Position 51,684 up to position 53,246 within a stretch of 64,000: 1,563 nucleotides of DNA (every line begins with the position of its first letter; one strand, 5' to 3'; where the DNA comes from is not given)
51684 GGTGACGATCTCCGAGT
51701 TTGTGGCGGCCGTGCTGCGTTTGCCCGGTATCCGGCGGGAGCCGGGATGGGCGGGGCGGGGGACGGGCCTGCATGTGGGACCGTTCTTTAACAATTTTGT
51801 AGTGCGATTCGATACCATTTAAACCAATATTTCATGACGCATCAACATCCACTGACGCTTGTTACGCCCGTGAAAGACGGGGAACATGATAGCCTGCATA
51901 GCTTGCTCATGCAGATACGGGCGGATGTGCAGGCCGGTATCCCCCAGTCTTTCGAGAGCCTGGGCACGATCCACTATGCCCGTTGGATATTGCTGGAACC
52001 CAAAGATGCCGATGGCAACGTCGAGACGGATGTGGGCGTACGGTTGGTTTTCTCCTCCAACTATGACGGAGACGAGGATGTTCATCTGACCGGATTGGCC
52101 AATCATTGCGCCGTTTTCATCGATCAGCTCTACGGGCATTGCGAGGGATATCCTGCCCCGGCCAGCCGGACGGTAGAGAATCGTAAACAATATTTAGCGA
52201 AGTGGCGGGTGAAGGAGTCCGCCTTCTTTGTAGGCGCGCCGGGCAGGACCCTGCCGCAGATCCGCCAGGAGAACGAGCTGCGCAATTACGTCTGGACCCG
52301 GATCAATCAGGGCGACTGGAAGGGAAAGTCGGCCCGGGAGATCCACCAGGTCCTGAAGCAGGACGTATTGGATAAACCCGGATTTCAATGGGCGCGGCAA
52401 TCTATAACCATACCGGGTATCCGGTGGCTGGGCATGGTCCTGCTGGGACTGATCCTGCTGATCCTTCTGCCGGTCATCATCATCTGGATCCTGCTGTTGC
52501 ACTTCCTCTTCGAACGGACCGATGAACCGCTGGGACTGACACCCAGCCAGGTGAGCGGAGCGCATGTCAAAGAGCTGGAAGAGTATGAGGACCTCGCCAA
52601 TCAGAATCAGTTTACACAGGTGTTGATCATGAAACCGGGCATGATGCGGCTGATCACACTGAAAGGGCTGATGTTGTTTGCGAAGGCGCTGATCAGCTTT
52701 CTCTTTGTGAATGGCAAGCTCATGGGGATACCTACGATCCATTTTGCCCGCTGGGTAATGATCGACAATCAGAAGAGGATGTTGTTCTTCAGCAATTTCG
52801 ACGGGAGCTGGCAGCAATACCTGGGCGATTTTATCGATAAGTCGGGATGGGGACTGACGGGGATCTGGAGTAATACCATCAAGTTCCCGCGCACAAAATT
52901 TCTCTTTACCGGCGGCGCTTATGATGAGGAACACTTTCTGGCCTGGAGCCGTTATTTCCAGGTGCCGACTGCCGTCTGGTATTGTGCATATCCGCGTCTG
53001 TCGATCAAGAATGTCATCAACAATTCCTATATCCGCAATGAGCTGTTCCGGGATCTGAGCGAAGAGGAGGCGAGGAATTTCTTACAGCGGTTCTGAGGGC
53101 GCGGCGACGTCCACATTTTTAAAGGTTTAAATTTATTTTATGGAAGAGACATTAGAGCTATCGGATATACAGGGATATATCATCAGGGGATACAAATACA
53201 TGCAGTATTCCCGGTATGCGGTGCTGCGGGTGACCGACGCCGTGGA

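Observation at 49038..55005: Candidate undescribed heme-enzyme system: membrane protein + GST-P450 fusion + duplicated His-domain protein + DyP peroxidase + ABA4-like protein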

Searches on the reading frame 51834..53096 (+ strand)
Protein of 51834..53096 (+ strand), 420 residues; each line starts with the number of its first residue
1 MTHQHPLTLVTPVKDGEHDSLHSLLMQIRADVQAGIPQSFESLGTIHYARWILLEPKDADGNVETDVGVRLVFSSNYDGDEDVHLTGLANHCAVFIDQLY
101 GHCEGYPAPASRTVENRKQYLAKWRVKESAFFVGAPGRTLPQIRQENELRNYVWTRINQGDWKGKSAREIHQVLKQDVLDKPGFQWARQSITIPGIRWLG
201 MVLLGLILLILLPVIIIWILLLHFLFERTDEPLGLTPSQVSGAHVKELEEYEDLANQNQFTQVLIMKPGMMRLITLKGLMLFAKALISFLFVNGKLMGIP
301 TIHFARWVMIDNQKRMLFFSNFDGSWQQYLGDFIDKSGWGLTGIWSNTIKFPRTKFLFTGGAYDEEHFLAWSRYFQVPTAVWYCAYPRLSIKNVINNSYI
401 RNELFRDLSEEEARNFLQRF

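Call 3: search_protein_families(library=pfam, proteins=[window:51834-53096:+], max_evalue=0.1)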
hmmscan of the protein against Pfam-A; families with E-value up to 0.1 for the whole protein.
window:51834-53096:+ (420 aa): 1 family
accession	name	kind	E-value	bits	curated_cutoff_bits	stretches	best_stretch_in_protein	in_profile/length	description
PF07843.16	DUF1634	-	0.016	15.7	27.5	1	198-228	52-82/102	Protein of unknown function (DUF1634)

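Call 4: search_protein_families(library=ncbifam, proteins=[window:51834-53096:+], max_evalue=0.1)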
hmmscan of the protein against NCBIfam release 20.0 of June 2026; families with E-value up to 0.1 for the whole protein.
window:51834-53096:+ (420 aa): 0 families

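Call 5: search_solved_structures(query=window:51834-53096:+, max_evalue=10)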
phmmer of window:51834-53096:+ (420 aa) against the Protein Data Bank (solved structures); distinct sequences matched with E-value up to 10: 0.

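Call 8: find_homologous_proteins(query=window:51834-53096:+)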
Query window:51834-53096:+ (420 aa): 1048 proteins with E <= 0.001 among 5524 candidates; the best 120 are listed.
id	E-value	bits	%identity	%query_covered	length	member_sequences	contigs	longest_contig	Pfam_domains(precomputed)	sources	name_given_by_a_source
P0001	1.1e-271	919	92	100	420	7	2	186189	-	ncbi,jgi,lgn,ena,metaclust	ncbi:MAG TPA: hypothetical protein VF939_09515 [Puia sp.]|metaclust:\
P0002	1.5e-262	889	90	100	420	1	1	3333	-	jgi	jgi:hypothetical protein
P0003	1.5e-257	872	87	100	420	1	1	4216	-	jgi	jgi:hypothetical protein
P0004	6.8e-255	863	87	100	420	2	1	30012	-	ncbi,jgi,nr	ncbi:MAG TPA: hypothetical protein VL832_11470 [Puia sp.]|nr:hypothetical protein [Puia sp.]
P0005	1.4e-251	853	86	100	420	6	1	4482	-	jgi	jgi:hypothetical protein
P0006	1.8e-250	849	85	100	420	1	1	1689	-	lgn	-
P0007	9.5e-250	846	85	100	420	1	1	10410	-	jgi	jgi:hypothetical protein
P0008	4.9e-247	838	85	100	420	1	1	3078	-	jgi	jgi:hypothetical protein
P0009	2.0e-245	832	84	100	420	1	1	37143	-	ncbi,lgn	-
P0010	2.9e-244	828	83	100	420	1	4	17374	-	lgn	-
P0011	8.1e-244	827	83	100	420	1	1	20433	-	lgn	-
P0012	1.8e-238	809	82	100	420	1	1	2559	-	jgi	jgi:hypothetical protein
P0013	7.1e-229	778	78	100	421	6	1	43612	-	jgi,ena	-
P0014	2.6e-223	759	75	100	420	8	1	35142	-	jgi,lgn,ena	-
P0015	7.5e-223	758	75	100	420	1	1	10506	-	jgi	jgi:hypothetical protein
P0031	3.2e-209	713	70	100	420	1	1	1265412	-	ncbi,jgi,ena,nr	ncbi:MAG TPA: hypothetical protein VK563_14665 [Puia sp.]|nr:hypothetical protein [Puia sp.]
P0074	9.9e-173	593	59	100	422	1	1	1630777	-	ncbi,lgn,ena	-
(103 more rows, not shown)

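Call 17: find_encoding_contigs(protein=P0031, flank=10000, max_places=2)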
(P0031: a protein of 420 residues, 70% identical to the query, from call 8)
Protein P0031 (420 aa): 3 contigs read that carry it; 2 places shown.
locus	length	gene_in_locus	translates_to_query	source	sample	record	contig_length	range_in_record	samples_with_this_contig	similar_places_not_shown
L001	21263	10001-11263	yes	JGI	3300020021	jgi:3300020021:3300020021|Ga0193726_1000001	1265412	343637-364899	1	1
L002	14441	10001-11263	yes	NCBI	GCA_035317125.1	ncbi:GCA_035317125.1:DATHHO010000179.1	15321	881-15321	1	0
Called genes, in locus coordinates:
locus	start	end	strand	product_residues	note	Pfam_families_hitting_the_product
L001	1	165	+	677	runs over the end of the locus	PF01433:Peptidase_M1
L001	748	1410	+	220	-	PF14371:DUF4412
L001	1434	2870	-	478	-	PF00144:Beta-lactamase, PF13354:Beta-lactamase2 (faint)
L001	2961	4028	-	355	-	PF12833:HTH_18, PF00165:HTH_AraC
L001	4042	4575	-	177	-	PF00583:Acetyltransf_1, PF13673:Acetyltransf_10, PF13508:Acetyltransf_7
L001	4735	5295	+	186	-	PF04542:Sigma70_r2, PF08281:Sigma70_r4_2, PF00196:GerE (weak), PF04545:Sigma70_r4 (weak)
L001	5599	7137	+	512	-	PF01734:Patatin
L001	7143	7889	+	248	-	-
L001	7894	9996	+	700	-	PF13410:GST_C_2 (weak), PF00067:p450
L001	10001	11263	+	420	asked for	-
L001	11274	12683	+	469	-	PF21105:DyP_N (weak)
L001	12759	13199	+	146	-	PF14108:ABA4-like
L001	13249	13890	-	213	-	PF00072:Response_reg, PF00196:GerE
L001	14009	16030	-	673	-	PF00515:TPR_1 (faint), PF13176:TPR_7 (faint), PF13181:TPR_8 (faint), PF13424:TPR_12, PF17874:TPR_MalT, PF13424:TPR_12 (weak), PF07730:HisKA_3, PF02518:HATPase_c, +1 more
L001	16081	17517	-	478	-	PF01120:Alpha_L_fucos, PF00754:F5_F8_type_C, PF22633:F5_F8_type_C_2 (weak)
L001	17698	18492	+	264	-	PF00487:FA_desaturase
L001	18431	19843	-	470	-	PF13347:MFS_2, PF07690:MFS_1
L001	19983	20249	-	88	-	-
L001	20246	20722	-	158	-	PF02566:OsmC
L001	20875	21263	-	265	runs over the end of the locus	PF00112:Peptidase_C1, PF13529:Peptidase_C39_2 (weak)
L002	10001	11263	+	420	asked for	-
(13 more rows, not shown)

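Call 18: find_encoding_contigs(protein=P0074, flank=10000, max_places=2)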
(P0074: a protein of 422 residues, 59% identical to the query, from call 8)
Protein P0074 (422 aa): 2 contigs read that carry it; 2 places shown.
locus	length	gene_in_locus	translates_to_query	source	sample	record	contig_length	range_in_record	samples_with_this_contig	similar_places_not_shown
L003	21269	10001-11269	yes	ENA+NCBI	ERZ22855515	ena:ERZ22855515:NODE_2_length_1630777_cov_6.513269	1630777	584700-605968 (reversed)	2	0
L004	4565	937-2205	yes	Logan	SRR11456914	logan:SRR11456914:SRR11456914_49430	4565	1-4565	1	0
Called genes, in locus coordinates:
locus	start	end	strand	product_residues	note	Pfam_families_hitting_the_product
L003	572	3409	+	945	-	PF25788:Ig_Rha78A_N, PF08531:Bac_rhamnosid_N, PF05592:Bac_rhamnosid, PF17389:Bac_rhamnosid6H, PF17390:Bac_rhamnosid_C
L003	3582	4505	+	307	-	PF01261:AP_endonuc_2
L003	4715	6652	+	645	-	PF00211:Guanylate_cyc, PF13181:TPR_8 (faint), PF07719:TPR_2 (faint), PF13414:TPR_11 (faint), PF13424:TPR_12 (faint), PF21033:RMD1-3 (faint), PF00515:TPR_1 (faint), PF13431:TPR_17 (faint), +1 more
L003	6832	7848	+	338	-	-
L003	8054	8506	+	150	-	PF11578:DUF3237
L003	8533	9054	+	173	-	PF10604:Polyketide_cyc2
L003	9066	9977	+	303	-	PF01734:Patatin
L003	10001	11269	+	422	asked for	-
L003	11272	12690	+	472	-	PF21105:DyP_N (weak)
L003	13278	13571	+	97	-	-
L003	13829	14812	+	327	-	PF03255:ACCA, PF01039:Carboxyl_trans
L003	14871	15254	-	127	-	PF16022:DUF4783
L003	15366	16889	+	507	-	PF01676:Metalloenzyme, PF06415:iPGM_N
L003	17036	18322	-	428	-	PF00483:NTP_transferase, PF25084:LbH_EIF2B (faint), PF24894:Hexapep_GlmU (faint), PF25247:LbH_GLGC, PF25087:GMPPB_C (faint)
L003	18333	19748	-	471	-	PF08323:Glyco_transf_5, PF13439:Glyco_transf_4 (weak), PF13579:Glyco_trans_4_4 (faint), PF00534:Glycos_transf_1, PF13692:Glyco_trans_1_4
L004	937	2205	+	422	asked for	-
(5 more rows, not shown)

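Call 19: search_protein_representatives(protein=window:51834-53096:+)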
Query: 420 residues. Proteins with E-value up to 0.001 (for the whole library): 2356; up to 1e-10: 1654; up to 1e-30: 792. The best 150 are listed.
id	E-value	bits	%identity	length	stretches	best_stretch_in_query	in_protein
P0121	1.4e-142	491.7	52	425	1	1-419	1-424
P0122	2.0e-136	471.4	51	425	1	2-418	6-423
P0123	5.6e-118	410.6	50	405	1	4-417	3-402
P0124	1.1e-116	406.4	45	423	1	4-418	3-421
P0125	2.9e-110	385.2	44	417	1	4-420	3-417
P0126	6.3e-102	357.7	44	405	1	7-419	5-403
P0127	3.1e-100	352.1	47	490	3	256-357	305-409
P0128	5.1e-99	348.1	46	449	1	2-420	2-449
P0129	1.2e-98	346.9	42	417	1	1-419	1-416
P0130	7.2e-96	337.8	55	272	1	151-419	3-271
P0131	8.7e-96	337.5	51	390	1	115-405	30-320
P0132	6.2e-90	318.2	38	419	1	1-419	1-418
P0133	5.5e-89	315.1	40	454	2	204-419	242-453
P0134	1.7e-87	310.1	48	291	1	1-291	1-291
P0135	4.9e-82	292.2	38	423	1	2-420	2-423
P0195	1.4e-66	241.3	39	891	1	4-420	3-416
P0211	4.7e-65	236.2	37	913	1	4-405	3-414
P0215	1.0e-64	235.1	43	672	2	245-420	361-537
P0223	9.1e-64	232.0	39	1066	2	197-420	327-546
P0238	2.8e-62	227.1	40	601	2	196-404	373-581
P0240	4.3e-62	226.5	35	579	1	3-411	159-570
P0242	6.1e-62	226.0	34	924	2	193-403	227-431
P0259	5.3e-60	219.6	44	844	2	193-404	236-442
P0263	9.1e-60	218.8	35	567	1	3-417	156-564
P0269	2.4e-59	217.4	38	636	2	231-417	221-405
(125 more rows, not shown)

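Call 20: search_protein_families(library=pfam, proteins=[P0195, P0211, P0223, P0242, P0259, P0215, P0238, P0269, P0240, P0263], max_evalue=0.01)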
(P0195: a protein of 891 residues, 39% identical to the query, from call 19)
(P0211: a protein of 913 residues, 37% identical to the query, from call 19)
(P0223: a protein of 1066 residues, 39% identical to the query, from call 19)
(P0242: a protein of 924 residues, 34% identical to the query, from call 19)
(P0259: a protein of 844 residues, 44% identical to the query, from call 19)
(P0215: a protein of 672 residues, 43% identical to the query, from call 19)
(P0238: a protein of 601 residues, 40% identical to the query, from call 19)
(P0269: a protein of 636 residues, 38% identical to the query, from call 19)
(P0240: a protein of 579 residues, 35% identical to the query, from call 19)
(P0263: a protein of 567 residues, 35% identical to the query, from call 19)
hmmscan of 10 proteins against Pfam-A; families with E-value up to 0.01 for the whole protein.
P0195 (891 aa): 2 families
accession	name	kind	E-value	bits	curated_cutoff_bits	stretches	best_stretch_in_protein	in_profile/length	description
PF21105.3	DyP_N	-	1.7e-05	25.5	27.5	1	443-598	1-162/163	DyP dimeric alpha+beta barrel domain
PF20628.3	Dyp_perox_C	-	0.0015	18.8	20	0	673-827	35-139/166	Dyp-type peroxidase, C-terminal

P0211 (913 aa): 2 families
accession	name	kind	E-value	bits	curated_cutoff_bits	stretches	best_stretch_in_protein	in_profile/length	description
PF20628.3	Dyp_perox_C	-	8.9e-05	22.7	20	0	672-834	36-138/166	Dyp-type peroxidase, C-terminal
PF21105.3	DyP_N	-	0.0032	18.1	27.5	1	485-572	62-143/163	DyP dimeric alpha+beta barrel domain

P0223 (1066 aa): 2 families
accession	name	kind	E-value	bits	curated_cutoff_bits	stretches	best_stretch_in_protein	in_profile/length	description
PF21105.3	DyP_N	-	0.0001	22.9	27.5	1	637-718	67-141/163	DyP dimeric alpha+beta barrel domain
PF20628.3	Dyp_perox_C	-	0.00093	19.4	20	0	822-992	35-139/166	Dyp-type peroxidase, C-terminal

P0242 (924 aa): 2 families
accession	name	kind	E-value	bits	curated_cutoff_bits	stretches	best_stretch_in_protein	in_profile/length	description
PF20628.3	Dyp_perox_C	-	7.9e-06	26.2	20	1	698-862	34-138/166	Dyp-type peroxidase, C-terminal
PF21105.3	DyP_N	-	0.00046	20.8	27.5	1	517-600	62-142/163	DyP dimeric alpha+beta barrel domain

P0259 (844 aa): 1 family
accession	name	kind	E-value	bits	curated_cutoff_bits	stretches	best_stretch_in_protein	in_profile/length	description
PF21105.3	DyP_N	-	0.00044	20.9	27.5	1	537-621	67-145/163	DyP dimeric alpha+beta barrel domain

P0215 (672 aa): 0 families

P0238 (601 aa): 0 families

P0269 (636 aa): 2 families
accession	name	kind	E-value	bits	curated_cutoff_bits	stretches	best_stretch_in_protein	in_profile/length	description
PF21105.3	DyP_N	-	0.00098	19.7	27.5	1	484-584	63-151/163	DyP dimeric alpha+beta barrel domain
PF07690.21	MFS_1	-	0.0084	15.5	33.4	0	178-263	134-207/347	Major Facilitator Superfamily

P0240 (579 aa): 0 families

P0263 (567 aa): 0 families

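Call 21: predict_structure(protein=window:51834-53096:+)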
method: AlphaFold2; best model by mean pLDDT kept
length: 420 residues; sequences in the alignment: 1
mean_pLDDT: 45.8   pTM: 0.26
mean pLDDT of the five models: 45.8, 45.0, 43.4, 41.1, 40.6
residues with pLDDT >= 90: 0; 70-90: 26; 50-70: 90; < 50: 304
segments of 3 or more residues with pLDDT < 50: 1-91, 93-144, 187-194, 230-245, 257-266, 293-396, 398-405, 415-420
pLDDT, mean of each block of 10 residues (from residue 1): 28 39 47 40 40 44 43 44 45 48 37 38 35 36 50 54 57 60 52 55 76 78 66 45 49 49 47 59 60 44 31 33 38 36 30 33 39 37 36 46 50 47
secondary structure, 60 per line:
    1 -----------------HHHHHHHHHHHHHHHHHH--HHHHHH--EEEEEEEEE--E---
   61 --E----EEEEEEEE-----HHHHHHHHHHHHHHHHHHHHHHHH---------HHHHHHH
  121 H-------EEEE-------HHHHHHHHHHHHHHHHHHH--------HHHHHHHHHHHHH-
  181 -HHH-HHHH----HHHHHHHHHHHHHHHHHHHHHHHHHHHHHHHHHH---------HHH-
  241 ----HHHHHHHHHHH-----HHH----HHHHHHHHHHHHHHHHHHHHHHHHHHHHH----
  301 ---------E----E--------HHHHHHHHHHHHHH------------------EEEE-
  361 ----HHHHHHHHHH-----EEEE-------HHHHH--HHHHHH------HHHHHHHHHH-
elements in order: H18-35 H38-43 E46-54 E68-75 H81-104 H114-121 E129-132 H140-158 H167-179 H186-189 H194-227 H245-255 H268-296 H324-337 E356-359 H365-374 E380-383 H391-395 H398-403 H410-419

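Call 24: find_related_loci(query=A1, collection=genome_contigs, flank=10000)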
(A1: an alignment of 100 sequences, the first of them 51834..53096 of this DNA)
Query A1 (420 aa) in genome_contigs; peptide patterns used: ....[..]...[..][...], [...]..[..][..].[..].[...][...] (x = any residue, [..] = any of these).
599 stretches matched a pattern (row limit reached: there are more); 579 encode a relative of the query (tblastn E <= 1e-3); the best 80 are kept; 80 distinct loci.
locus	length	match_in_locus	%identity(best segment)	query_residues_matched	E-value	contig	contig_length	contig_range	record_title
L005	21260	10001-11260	92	1-420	0e+0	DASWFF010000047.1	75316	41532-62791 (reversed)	MAG TPA_asm: Puia sp. isolate SMAG_U2782 k141_3075984, whole genome shotgun sequence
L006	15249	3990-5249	87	1-420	0e+0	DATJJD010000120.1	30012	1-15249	MAG TPA_asm: Puia sp. isolate SMAG_U15556 k141_10552443, whole genome shotgun sequence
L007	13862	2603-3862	75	1-420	0e+0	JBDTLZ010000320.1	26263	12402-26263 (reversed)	MAG: Ginsengibacter sp. isolate cluster3_bin.114 NODE_5856_length_26263_cov_6.967491, whole genome shotgun sequence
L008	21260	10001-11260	74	1-420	0e+0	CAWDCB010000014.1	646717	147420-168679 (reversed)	MAG: uncultured Chitinophagaceae bacterium isolate MFD04212.bin.2.54 genome assembly, contig: contig_38487, whole genome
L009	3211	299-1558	74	1-420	0e+0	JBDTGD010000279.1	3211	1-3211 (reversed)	MAG: Ginsengibacter sp. isolate cluster2_bin.242 k127_5450479, whole genome shotgun sequence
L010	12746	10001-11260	70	1-420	0e+0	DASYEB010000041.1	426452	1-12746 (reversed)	MAG TPA_asm: Puia sp. isolate SMAG_U4974 k141_386740, whole genome shotgun sequence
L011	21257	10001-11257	70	1-420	0e+0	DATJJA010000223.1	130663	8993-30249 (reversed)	MAG TPA_asm: Puia sp. isolate SMAG_U15553 k141_3191243, whole genome shotgun sequence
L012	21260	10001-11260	64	1-420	0e+0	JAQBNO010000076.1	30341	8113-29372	MAG: Segetibacter sp. isolate RYN_295 scaffold_388272, whole genome shotgun sequence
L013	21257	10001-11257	65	1-420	1e-177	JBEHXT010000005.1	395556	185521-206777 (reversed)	MAG: Bacteroidota bacterium isolate ES1.bin.97 NODE_25_length_395556_cov_11.971951, whole genome shotgun sequence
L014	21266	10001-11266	59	1-420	1e-170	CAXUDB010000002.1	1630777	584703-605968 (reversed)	MAG TPA_asm: uncultured Ilyomonas sp. isolate public_SRR11456914_metawrap_bin.20 genome assembly, contig: public_SRR1145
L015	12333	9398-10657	57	1-420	4e-169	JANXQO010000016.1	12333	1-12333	MAG: Chitinophagales bacterium isolate GL140_5_concoct_245 GL140_5_k141_3087973, whole genome shotgun sequence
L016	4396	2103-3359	59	2-420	9e-172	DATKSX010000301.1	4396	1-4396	MAG TPA_asm: Chitinophagaceae bacterium isolate SMAG_U14066 k141_1043678, whole genome shotgun sequence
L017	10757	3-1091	68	58-420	1e-164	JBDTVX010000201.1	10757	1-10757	MAG: Ferruginibacter sp. isolate cluster3_bin.78 NODE_27535_length_10757_cov_5.525135, whole genome shotgun sequence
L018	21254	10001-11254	58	1-420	1e-163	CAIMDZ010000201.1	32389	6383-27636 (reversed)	MAG: uncultured Bacteroidetes bacterium isolate Umea3_bin-3336 genome assembly, contig: bin-3336:201/226, whole genome s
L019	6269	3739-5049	53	1-420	2e-161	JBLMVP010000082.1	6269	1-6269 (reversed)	MAG: Sphingobacteriales bacterium isolate MAG307 PRJNA960887_bin28_renamed_81, whole genome shotgun sequence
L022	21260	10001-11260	56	1-420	1e-158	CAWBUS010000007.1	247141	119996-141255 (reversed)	MAG: uncultured Chitinophagaceae bacterium isolate MFD05502.bin.1.162 genome assembly, contig: contig_28495, whole genom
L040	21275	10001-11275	52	1-420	1e-153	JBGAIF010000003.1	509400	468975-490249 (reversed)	MAG: Flavipsychrobacter sp. isolate MAG_MBR_H125.71 MBRH125-71_opera_contig_109, whole genome shotgun sequence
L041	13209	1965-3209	49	4-418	5e-127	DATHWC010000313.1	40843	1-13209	MAG TPA_asm: Lunatimonas sp. isolate SMAG_U16149 k141_1481521, whole genome shotgun sequence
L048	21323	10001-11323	48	1-418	1e-121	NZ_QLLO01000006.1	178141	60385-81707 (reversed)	Olleya aquimaris strain DSM 24464 LY08DRAFT_scaffold00006.6, whole genome shotgun sequence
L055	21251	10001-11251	46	3-418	1e-117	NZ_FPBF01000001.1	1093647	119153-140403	Algoriphagus locisalis strain DSM 23445, whole genome shotgun sequence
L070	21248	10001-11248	40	3-420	7e-86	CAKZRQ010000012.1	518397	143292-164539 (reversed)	MAG TPA_asm: uncultured Cyclobacteriaceae bacterium isolate ERR2094171_bin.30_CONCOCT_v1.1_MAG genome assembly, contig:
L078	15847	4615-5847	37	4-420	2e-77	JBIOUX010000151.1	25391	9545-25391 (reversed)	MAG: Acidimicrobiia bacterium isolate MAG123 k127_3863880, whole genome shotgun sequence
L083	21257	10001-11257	35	1-420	9e-76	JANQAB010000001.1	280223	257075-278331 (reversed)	MAG: Sporocytophaga sp. isolate 29_gen_w_cov.4 c414, whole genome shotgun sequence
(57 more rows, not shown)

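Call 31: predict_structure(alignment_id=A1)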
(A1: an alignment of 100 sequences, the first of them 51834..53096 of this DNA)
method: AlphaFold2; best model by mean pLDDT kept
length: 420 residues; sequences in the alignment: 100
mean_pLDDT: 96.1   pTM: 0.92
mean pLDDT of the five models: 96.1, 96.0, 95.9, 95.3, 95.3
residues with pLDDT >= 90: 397; 70-90: 22; 50-70: 1; < 50: 0
segments of 3 or more residues with pLDDT < 50: none
pLDDT, mean of each block of 10 residues (from residue 1): 94 97 97 95 97 90 84 98 98 98 98 98 98 97 98 98 98 98 96 94 98 98 97 96 94 89 97 98 96 91 98 97 95 94 97 97 97 97 97 97 98 98
secondary structure, 60 per line:
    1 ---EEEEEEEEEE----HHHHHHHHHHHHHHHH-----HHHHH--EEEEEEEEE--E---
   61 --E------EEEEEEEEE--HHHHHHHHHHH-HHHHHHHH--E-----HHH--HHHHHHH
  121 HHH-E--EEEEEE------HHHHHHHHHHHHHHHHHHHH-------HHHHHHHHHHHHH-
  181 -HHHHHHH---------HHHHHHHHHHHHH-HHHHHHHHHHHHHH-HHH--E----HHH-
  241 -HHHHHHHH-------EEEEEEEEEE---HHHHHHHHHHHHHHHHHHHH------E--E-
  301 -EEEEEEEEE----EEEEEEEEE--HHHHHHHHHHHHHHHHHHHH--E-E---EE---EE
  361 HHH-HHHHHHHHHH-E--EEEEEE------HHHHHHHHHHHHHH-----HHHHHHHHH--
elements in order: E4-13 H18-33 H39-43 E46-54 E70-78 H81-91 H93-100 H114-123 E128-133 H140-159 H167-179 H182-188 H198-210 H212-225 H242-249 E257-266 H270-289 E302-310 E315-323 H326-345 H365-374 E379-384 H391-404 H410-418
